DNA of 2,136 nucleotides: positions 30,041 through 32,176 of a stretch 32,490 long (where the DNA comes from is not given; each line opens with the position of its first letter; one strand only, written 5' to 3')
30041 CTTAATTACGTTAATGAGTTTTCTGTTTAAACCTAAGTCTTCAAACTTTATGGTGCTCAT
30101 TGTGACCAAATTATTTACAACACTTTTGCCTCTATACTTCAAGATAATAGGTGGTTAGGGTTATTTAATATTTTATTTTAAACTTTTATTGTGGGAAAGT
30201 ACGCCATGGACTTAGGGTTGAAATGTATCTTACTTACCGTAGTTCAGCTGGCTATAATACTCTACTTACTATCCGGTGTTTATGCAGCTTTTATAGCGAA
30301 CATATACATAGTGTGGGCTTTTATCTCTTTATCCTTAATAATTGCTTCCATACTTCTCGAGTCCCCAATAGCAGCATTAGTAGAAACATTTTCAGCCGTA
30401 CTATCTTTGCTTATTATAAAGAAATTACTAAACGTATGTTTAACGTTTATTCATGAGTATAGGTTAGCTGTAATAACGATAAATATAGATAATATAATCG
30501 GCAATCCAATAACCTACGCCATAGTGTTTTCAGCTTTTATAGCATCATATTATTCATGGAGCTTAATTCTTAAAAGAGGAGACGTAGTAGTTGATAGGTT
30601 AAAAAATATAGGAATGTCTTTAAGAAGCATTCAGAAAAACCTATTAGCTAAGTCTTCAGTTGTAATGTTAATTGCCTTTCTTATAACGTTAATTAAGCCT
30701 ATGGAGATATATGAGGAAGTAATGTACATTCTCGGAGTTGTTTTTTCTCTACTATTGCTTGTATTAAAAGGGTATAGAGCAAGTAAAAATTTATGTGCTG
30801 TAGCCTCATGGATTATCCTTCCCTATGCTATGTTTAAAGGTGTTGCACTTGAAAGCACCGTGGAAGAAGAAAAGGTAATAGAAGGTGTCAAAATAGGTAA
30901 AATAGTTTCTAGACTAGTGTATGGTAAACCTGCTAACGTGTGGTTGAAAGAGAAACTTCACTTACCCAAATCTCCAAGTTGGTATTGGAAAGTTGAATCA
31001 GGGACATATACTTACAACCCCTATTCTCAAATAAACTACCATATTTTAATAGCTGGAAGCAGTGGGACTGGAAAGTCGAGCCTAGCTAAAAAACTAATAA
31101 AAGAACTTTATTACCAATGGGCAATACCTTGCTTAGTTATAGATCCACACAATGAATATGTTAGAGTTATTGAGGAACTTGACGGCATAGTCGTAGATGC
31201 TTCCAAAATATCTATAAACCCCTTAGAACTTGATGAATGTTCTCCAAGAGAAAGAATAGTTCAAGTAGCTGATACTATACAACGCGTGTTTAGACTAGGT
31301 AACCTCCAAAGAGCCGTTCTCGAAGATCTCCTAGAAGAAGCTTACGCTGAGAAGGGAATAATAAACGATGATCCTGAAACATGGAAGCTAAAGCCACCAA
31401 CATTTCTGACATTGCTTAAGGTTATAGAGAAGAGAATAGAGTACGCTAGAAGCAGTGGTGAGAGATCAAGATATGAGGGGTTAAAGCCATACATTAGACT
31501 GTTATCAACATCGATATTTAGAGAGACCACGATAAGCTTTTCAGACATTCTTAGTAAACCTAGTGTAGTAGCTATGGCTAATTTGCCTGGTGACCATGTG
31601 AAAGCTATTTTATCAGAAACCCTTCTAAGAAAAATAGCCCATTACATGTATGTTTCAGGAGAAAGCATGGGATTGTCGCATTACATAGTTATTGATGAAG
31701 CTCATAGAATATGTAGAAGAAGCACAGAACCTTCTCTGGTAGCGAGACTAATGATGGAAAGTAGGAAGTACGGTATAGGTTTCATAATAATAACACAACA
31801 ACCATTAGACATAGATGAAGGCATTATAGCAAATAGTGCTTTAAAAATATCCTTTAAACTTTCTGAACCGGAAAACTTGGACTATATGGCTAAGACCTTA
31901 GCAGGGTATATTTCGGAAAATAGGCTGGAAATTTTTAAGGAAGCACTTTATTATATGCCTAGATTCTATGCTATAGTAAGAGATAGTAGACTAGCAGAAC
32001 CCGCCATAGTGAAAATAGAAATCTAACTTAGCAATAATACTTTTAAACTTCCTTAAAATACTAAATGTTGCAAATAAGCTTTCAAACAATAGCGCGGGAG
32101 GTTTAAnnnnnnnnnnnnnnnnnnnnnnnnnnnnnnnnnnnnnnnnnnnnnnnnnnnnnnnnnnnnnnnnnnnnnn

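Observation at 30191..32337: Second, differently anchored HerA/VirB4-type membrane ATPase plus a small acidic/basic protein, divergent from an Lhr helicase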

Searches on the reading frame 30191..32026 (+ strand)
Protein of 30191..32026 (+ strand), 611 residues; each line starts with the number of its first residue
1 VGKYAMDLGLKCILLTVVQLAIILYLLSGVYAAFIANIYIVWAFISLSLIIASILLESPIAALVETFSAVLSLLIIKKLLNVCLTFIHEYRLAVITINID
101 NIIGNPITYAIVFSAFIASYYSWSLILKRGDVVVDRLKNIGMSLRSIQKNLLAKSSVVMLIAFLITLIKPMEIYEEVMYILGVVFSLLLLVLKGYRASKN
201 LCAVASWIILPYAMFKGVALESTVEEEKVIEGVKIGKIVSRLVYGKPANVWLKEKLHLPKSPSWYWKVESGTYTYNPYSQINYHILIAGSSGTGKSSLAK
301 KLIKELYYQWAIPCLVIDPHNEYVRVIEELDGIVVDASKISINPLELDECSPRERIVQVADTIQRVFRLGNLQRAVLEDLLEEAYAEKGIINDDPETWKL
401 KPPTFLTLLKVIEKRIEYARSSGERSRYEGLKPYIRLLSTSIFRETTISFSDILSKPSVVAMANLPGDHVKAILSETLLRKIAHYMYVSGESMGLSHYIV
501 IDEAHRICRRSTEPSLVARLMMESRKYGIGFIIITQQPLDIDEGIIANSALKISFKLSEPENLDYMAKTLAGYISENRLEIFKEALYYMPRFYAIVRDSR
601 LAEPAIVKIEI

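Call 6: search_protein_families(library=pfam, proteins=[window:30191-32026:+], max_evalue=0.01)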
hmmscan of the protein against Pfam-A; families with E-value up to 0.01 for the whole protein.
window:30191-32026:+ (611 aa): 10 families
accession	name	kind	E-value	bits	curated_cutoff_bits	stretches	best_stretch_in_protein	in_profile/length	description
PF01935.23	DUF87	-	1.1e-13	52.2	23.2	1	281-471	22-210/220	Helicase HerA, central domain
PF00004.35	AAA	-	8.5e-06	26.7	21.2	0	285-308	1-24/131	ATPase family associated with various cellular activities (AAA)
PF19044.6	P-loop_TraG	-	1.6e-05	24.2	25.8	1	282-347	29-96/413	TraG P-loop domain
PF12846.13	AAA_10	-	3.1e-05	23.6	27.5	0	282-332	21-70/362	AAA-like domain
PF13401.12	AAA_22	-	3.4e-05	24.6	27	0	284-320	7-33/130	AAA domain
PF10412.15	TrwB_AAD_bind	-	0.0022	17.4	20.5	0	281-344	14-70/387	Type IV secretion-system coupling protein DNA-binding domain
PF13191.12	AAA_16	-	0.0041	18.1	32.6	0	284-312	26-55/167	AAA ATPase domain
PF05872.18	HerA_C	-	0.0049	16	22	0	276-353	15-89/502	Helicase HerA-like C-terminal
PF12775.13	AAA_7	-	0.0077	16.2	25.8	0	273-307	24-58/181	P-loop containing dynein motor region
PF20720.3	nSTAND3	-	0.0081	16.3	27.2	0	283-326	18-60/155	Novel STAND NTPase 3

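Call 7: search_protein_families(library=ncbifam, proteins=[window:30191-32026:+], max_evalue=0.01)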
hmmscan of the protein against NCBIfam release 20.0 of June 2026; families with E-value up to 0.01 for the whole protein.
window:30191-32026:+ (611 aa): 12 families
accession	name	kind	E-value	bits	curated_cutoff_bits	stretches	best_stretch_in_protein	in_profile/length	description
NF053655.1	CedD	equivalog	3e-18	65.8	600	1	280-554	219-476/527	DNA-translocating ATPase CedD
NF033849.1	ser_rich_anae_1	subfamily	3.3e-16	57.9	650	2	279-427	756-909/1163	serine-rich protein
NF045975.1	VirB4_plasma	equivalog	7.7e-14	50.4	590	1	279-351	512-586/894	Mbov_0397 family ICE element conjugal transfer ATPase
TIGR02746.1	TraC-F-type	equivalog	4e-13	48.2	567.05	2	463-556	609-708/800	type IV secretion system protein TraC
NF041017.1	DNA_import_CedB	equivalog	1.2e-11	43.9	700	1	275-543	268-521/590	DNA import protein CedB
NF040937.1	HerA_Thermprot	equivalog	1.5e-11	43.4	800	1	448-610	295-462/487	DNA double-strand break repair helicase HerA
NF045971.1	conju_CD1110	equivalog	2.9e-11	42.4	325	1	284-538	417-669/752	VirB4-like conjugal transfer ATPase, CD1110 family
NF040819.1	helicase_HerA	equivalog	1.3e-09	37.2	970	1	498-569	405-479/561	DNA double-strand break repair helicase HerA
NF042943.1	HerA_antiphage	equivalog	8.7e-08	31.2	800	1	459-567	398-512/566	anti-phage-associated helicase HerA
NF042944.1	HerA_antiphage_2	equivalog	1.1e-07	31.1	850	1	515-575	453-513/576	anti-phage-associated helicase HerA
TIGR00929.1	VirB4_CagE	subfamily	1.6e-06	26.7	643.1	1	273-349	424-507/792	VirB4 family type IV secretion/conjugal transfer ATPase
NF010278.0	PRK13721.1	subfamily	6.2e-05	21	1177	1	280-346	477-542/874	type IV secretion system protein TraC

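Call 8: find_homologous_proteins(query=window:30191-32026:+)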
Query window:30191-32026:+ (611 aa): 32 proteins with E <= 0.001 among 8000 candidates.
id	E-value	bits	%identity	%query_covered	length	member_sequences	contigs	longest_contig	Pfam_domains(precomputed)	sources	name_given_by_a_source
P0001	0.0e+0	1298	97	100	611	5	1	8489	PF01935.24,PF00004.36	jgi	-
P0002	0.0e+0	1183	87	99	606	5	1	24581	PF01935.24,PF00004.36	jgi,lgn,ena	-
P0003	0.0e+0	1180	87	99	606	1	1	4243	PF01935.24,PF00004.36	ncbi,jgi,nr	ncbi:MAG TPA: ATP-binding protein [Acidilobales archaeon]|nr:ATP-binding protein [Acidilobales archa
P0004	0.0e+0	1179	87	99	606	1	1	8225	PF01935.24,PF00004.36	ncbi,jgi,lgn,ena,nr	ncbi:MAG: hypothetical protein DRO08_00850 [Thermoprotei archaeon]|nr:MAG: hypothetical protein DRO0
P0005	0.0e+0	1178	87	99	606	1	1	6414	PF01935.24,PF00004.36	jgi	-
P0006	0.0e+0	1176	87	99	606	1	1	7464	PF01935.24,PF00004.36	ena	-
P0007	0.0e+0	1175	87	99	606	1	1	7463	PF01935.24,PF00004.36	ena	-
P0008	0.0e+0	1173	87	99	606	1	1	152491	PF01935.24,PF00004.36,PF12846.14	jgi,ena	-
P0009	0.0e+0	1058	78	99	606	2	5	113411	PF01935.24,PF00004.36,PF13401.13,PF12846.14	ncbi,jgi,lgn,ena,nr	ncbi:MAG: hypothetical protein DRO23_02400 [Thermoprotei archaeon]|nr:MAG: hypothetical protein DRO2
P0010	0.0e+0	1043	76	99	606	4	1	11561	PF01935.24,PF00004.36,PF13401.13,PF12846.14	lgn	-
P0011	5.8e-247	839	62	99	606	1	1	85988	PF01935.24,PF13401.13,PF12846.14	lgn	-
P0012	1.1e-207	709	53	97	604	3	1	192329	PF01935.24,PF00004.36,PF13401.13,PF12846.14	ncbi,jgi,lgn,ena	-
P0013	1.6e-204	699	55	94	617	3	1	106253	PF10412.16,PF01935.24,PF00004.36,PF13401.13,PF12846.14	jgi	-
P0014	6.5e-203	693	52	99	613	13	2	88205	PF01935.24,PF00004.36,PF13401.13,PF12846.14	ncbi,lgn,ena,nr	ncbi:MAG: hypothetical protein B6U76_03610 [Desulfurococcales archaeon ex4484_217_2]|nr:MAG: hypothe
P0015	4.8e-201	687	51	99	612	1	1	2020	PF01935.24,PF00004.36,PF13401.13,PF12846.14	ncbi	-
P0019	3.6e-146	506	47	91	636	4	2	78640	PF19044.7,PF01935.24,PF13401.13,PF12846.14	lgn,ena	-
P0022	7.6e-82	294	40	64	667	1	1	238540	PF01935.24,PF05872.19,PF13401.13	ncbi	-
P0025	1.7e-79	286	46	53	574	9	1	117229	PF10412.16,PF19044.7,PF01935.24,PF05872.19,PF00004.36,PF13401.13,PF12846.14,PF13191.13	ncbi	-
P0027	8.0e-56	208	36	56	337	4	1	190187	PF01935.24,PF13401.13,PF12846.14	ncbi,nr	ncbi:ATP-binding protein [Candidatus Acidianus copahuensis]|nr:ATP-binding protein [Candidatus Acidi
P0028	1.2e-48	184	33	61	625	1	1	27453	PF10412.16,PF19044.7,PF01935.24,PF12846.14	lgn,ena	-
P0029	7.7e-41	158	31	49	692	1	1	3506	PF10412.16,PF01935.24,PF05872.19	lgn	-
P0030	4.4e-11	60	25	55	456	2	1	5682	PF10412.16,PF19044.7,PF01935.24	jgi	-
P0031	3.5e-4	37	24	50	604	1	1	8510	PF19044.7,PF01935.24,PF12846.14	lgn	-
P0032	5.6e-4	37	25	11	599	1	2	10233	PF10412.16,PF01935.24,PF05872.19,PF12846.14,PF01580.25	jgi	jgi:hypothetical protein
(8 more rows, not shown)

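Call 11: find_related_loci(query=A1, collection=genome_contigs, flank=10000)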
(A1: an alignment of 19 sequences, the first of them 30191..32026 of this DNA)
Query A1 (611 aa) in genome_contigs; peptide patterns used: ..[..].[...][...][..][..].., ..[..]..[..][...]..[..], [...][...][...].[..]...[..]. (x = any residue, [..] = any of these).
600 stretches matched a pattern (row limit reached: there are more); 2 encode a relative of the query (tblastn E <= 1e-3); 2 distinct loci.
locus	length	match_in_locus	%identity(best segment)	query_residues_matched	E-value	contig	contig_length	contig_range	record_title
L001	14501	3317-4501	41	207-595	2e-86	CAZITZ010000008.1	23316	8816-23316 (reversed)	MAG TPA_asm: uncultured Desulfurococcaceae archaeon isolate binchicken_co256_262 genome assembly, contig: NODE_4086_leng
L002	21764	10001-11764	53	17-611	0e+0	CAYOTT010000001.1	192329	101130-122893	MAG TPA_asm: uncultured Desulfurococcales archaeon isolate binchicken_co6_547 genome assembly, contig: NODE_10_length_19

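Call 12: find_encoding_contigs(protein=window:30191-32026:+, flank=10000, max_places=4)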
Protein window:30191-32026:+ (611 aa): no gene with exactly this product is on record in the collection.

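Call 13: find_encoding_contigs(protein=P0008, flank=10000, max_places=3)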
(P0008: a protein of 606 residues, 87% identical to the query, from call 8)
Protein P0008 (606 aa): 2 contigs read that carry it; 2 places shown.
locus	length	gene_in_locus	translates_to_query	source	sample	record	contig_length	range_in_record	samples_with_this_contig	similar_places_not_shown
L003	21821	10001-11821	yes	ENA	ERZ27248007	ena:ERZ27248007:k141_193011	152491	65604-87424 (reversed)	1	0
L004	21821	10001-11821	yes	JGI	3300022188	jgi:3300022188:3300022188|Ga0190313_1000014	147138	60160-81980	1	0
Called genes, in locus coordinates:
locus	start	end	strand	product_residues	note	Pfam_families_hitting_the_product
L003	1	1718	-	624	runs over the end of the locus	PF05872:HerA_C (faint), PF10412:TrwB_AAD_bind (faint), PF01935:DUF87, PF12846:AAA_10, PF19044:P-loop_TraG (faint)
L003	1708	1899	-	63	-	-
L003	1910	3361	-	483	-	PF27251:CedA1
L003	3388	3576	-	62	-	PF27251:CedA1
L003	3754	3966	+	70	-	PF17723:RHH_8 (weak), PF01402:RHH_1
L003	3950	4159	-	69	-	-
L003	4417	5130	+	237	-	PF25087:GMPPB_C (faint), PF25084:LbH_EIF2B, PF00132:Hexapep, PF25084:LbH_EIF2B (weak), PF00132:Hexapep, PF14602:Hexapep_2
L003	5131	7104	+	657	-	PF12838:Fer4_7 (faint), PF01507:PAPS_reduct, PF13187:Fer4_9 (weak), PF13237:Fer4_10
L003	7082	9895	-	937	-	PF00270:DEAD, PF04851:ResIII, PF00271:Helicase_C, PF19306:WHD_Lhr, PF08494:DEAD_assoc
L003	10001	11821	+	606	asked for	PF00004:AAA (faint), PF01935:DUF87, PF12846:AAA_10 (faint)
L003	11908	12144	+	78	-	-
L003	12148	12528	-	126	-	-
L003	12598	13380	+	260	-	PF00705:PCNA_N, PF02747:PCNA_C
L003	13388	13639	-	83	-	-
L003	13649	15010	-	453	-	PF01266:DAO (faint), PF01494:FAD_binding_3 (faint), PF05834:Lycopene_cycl (faint), PF22578:GGR_cat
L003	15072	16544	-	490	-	PF13506:Glyco_transf_21, PF00535:Glycos_transf_2, PF10111:Glyco_tranf_2_2 (weak), PF13641:Glyco_tranf_2_3, PF13632:Glyco_trans_2_3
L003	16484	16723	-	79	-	-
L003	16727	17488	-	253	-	PF01904:DUF72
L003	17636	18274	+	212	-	PF03692:CxxCxxCC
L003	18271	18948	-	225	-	PF00753:Lactamase_B, PF19583:ODP (weak), PF23023:Anti-Pycsar_Apyc1 (weak)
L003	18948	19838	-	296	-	PF01937:ARMT1-like_dom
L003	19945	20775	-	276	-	PF02374:ArsA_ATPase (weak), PF10609:ParA, PF13614:AAA_31 (weak), PF00142:Fer4_NifH (faint), PF01656:CbiA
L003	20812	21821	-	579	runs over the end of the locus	PF09843:DUF2070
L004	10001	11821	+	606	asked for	PF00004:AAA (faint), PF01935:DUF87, PF12846:AAA_10 (faint)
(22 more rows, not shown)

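Call 14: find_encoding_contigs(protein=P0012, flank=8000, max_places=1)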
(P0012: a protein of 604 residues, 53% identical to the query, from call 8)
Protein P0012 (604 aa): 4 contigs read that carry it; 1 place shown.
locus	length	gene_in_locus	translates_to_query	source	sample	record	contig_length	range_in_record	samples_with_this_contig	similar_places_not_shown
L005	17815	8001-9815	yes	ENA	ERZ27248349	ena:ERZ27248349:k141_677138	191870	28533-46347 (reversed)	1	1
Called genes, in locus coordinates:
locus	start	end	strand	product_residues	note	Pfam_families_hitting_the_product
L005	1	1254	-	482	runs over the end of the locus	PF27251:CedA1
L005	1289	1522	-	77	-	PF27251:CedA1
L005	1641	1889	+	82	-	PF01402:RHH_1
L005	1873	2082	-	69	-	-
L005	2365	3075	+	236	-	-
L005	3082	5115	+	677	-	PF13183:Fer4_8 (faint), PF01507:PAPS_reduct, PF13534:Fer4_17 (faint), PF13484:Fer4_16 (faint)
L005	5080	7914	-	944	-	PF00270:DEAD, PF00271:Helicase_C, PF19306:WHD_Lhr, PF08494:DEAD_assoc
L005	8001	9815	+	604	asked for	PF01935:DUF87, PF00004:AAA (faint), PF12846:AAA_10 (faint), PF13401:AAA_22 (faint)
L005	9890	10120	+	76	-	PF12136:RNA_pol_Rpo13 (weak)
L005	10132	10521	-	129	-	-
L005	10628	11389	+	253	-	PF00705:PCNA_N, PF02747:PCNA_C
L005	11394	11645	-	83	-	-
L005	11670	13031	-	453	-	PF01266:DAO (faint), PF04820:Trp_halogenase (faint), PF22578:GGR_cat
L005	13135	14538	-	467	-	PF13506:Glyco_transf_21, PF00535:Glycos_transf_2, PF13641:Glyco_tranf_2_3, PF13632:Glyco_trans_2_3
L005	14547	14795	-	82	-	-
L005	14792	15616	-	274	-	PF01904:DUF72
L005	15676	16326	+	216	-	PF03692:CxxCxxCC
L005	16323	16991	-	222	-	PF00753:Lactamase_B, PF19583:ODP (weak)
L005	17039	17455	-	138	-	PF04014:MazE_antitoxin (faint)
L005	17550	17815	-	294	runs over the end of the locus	PF01937:ARMT1-like_dom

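Call 15: find_encoding_contigs(protein=P0014, flank=8000, max_places=1)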
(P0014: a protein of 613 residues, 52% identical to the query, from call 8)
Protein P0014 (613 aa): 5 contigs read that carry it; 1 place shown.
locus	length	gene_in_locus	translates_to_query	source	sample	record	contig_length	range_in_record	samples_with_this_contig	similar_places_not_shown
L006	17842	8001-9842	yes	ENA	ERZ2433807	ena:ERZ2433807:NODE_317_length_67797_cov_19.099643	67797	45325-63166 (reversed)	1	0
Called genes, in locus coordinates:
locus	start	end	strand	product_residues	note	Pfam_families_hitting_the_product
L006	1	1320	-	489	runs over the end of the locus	PF27251:CedA1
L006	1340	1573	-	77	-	PF27251:CedA1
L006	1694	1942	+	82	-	PF01402:RHH_1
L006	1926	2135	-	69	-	-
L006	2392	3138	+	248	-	PF25087:GMPPB_C, PF00132:Hexapep (weak), PF25084:LbH_EIF2B (weak), PF00132:Hexapep, PF14602:Hexapep_2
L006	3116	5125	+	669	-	PF00037:Fer4 (faint), PF01507:PAPS_reduct, PF13237:Fer4_10 (weak), PF12838:Fer4_7 (weak), PF13187:Fer4_9 (weak), PF14697:Fer4_21 (weak)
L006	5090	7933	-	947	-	PF00270:DEAD, PF00271:Helicase_C, PF19306:WHD_Lhr, PF08494:DEAD_assoc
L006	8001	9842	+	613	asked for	PF00004:AAA (faint), PF01935:DUF87, PF12846:AAA_10 (weak), PF13401:AAA_22 (faint)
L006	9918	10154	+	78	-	PF12136:RNA_pol_Rpo13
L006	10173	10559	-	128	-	-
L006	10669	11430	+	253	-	PF00705:PCNA_N, PF02747:PCNA_C (weak)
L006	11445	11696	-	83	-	-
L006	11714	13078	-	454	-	PF01266:DAO (faint), PF04820:Trp_halogenase (faint), PF22578:GGR_cat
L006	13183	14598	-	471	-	PF13506:Glyco_transf_21 (weak), PF00535:Glycos_transf_2, PF13641:Glyco_tranf_2_3, PF13632:Glyco_trans_2_3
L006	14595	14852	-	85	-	-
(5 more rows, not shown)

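Call 16: find_encoding_contigs(protein=P0019, flank=8000, max_places=1)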
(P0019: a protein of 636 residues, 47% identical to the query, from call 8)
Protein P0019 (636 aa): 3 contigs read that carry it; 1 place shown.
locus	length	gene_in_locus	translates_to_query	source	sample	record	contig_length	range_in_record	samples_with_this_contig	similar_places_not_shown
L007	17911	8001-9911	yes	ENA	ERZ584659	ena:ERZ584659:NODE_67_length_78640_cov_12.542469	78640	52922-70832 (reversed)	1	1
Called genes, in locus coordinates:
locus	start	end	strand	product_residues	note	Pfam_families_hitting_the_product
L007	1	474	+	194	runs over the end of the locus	PF00092:VWA, PF13519:VWA_2, PF04056:Ssl1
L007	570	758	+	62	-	PF01402:RHH_1 (weak)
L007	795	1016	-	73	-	-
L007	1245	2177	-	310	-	PF02729:OTCace_N, PF00185:OTCace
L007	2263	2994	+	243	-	PF25084:LbH_EIF2B (faint), PF25087:GMPPB_C (faint), PF00132:Hexapep, PF14602:Hexapep_2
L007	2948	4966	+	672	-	PF01507:PAPS_reduct, PF12838:Fer4_7 (weak), PF13237:Fer4_10 (faint), PF00037:Fer4 (faint)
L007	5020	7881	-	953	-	PF00270:DEAD, PF04851:ResIII, PF22590:Cas3-like_C_2 (faint), PF00271:Helicase_C, PF19306:WHD_Lhr, PF08494:DEAD_assoc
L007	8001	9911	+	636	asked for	PF01935:DUF87, PF12846:AAA_10 (faint), PF19044:P-loop_TraG (weak), PF13401:AAA_22 (faint)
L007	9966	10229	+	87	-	PF12136:RNA_pol_Rpo13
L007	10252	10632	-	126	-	-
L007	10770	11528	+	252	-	PF00705:PCNA_N, PF02747:PCNA_C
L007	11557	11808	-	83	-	-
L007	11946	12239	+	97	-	PF01883:FeS_assembly_P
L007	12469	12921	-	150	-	-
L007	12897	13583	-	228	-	-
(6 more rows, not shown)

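Call 20: find_encoding_contigs(protein=P0022, flank=8000, max_places=1)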
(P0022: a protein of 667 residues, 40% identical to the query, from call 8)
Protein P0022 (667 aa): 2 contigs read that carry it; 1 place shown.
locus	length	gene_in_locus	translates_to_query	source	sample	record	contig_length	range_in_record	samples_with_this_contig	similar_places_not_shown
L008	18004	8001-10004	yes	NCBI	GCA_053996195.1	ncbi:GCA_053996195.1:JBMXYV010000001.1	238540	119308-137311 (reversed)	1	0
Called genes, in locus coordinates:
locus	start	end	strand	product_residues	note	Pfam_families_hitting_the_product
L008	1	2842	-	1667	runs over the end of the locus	PF04513:Baculo_PEP_C (faint), PF28217:FAM81B (faint), PF01442:Apolipoprotein (weak)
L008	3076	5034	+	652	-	PF01507:PAPS_reduct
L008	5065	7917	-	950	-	PF04851:ResIII (weak), PF00270:DEAD, PF00271:Helicase_C, PF19306:WHD_Lhr, PF08494:DEAD_assoc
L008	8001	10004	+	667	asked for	PF01935:DUF87, PF05872:HerA_C (faint), PF13401:AAA_22 (faint)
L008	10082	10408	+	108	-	-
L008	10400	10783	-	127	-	-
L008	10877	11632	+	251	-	PF00705:PCNA_N, PF02747:PCNA_C (weak)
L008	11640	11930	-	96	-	-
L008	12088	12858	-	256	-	PF01904:DUF72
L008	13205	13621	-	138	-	PF04014:MazE_antitoxin (weak), PF01842:ACT (weak)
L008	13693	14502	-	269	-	-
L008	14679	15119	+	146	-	-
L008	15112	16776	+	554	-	PF00270:DEAD, PF04851:ResIII, PF22590:Cas3-like_C_2 (faint), PF16203:ERCC3_RAD25_C, PF00271:Helicase_C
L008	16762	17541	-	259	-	-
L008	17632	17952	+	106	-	-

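Call 21: find_encoding_contigs(protein=P0025, flank=8000, max_places=1)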
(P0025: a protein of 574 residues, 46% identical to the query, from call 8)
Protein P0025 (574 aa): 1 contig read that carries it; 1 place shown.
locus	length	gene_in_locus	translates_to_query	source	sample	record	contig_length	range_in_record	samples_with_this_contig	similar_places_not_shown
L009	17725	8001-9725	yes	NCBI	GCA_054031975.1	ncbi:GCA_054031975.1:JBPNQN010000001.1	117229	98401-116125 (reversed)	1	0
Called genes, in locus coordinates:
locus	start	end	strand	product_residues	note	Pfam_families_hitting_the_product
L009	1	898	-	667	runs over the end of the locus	?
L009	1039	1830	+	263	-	PF11848:DUF3368, PF20698:PIN-TPR-GreABC (faint)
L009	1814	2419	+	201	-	PF00092:VWA, PF13519:VWA_2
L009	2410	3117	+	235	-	PF00132:Hexapep (weak), PF25084:LbH_EIF2B (weak), PF25087:GMPPB_C, PF00132:Hexapep, PF14602:Hexapep_2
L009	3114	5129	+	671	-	PF00037:Fer4 (faint), PF13183:Fer4_8 (faint), PF01507:PAPS_reduct, PF12838:Fer4_7 (weak), PF13187:Fer4_9 (weak), PF13237:Fer4_10 (weak), PF14697:Fer4_21 (weak)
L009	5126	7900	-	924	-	PF00270:DEAD, PF04851:ResIII (weak), PF00271:Helicase_C, PF19306:WHD_Lhr, PF08494:DEAD_assoc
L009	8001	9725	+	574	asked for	PF01935:DUF87, PF05872:HerA_C (faint), PF12846:AAA_10 (weak), PF19044:P-loop_TraG (weak), PF00004:AAA (faint), PF10412:TrwB_AAD_bind (faint), PF13191:AAA_16 (weak), PF13401:AAA_22 (faint)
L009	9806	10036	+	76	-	PF12136:RNA_pol_Rpo13 (weak)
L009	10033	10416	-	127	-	-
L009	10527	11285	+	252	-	PF00705:PCNA_N (weak), PF02747:PCNA_C (weak)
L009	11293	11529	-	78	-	-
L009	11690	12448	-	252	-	PF01904:DUF72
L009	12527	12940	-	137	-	PF04014:MazE_antitoxin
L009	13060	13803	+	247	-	PF00753:Lactamase_B, PF12706:Lactamase_B_2 (weak)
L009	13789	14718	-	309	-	PF00142:Fer4_NifH (faint), PF01656:CbiA, PF02374:ArsA_ATPase (faint), PF09140:MipZ (faint), PF10609:ParA, PF13614:AAA_31 (weak)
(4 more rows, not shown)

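Call 22: find_encoding_contigs(protein=P0027, flank=8000, max_places=1)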
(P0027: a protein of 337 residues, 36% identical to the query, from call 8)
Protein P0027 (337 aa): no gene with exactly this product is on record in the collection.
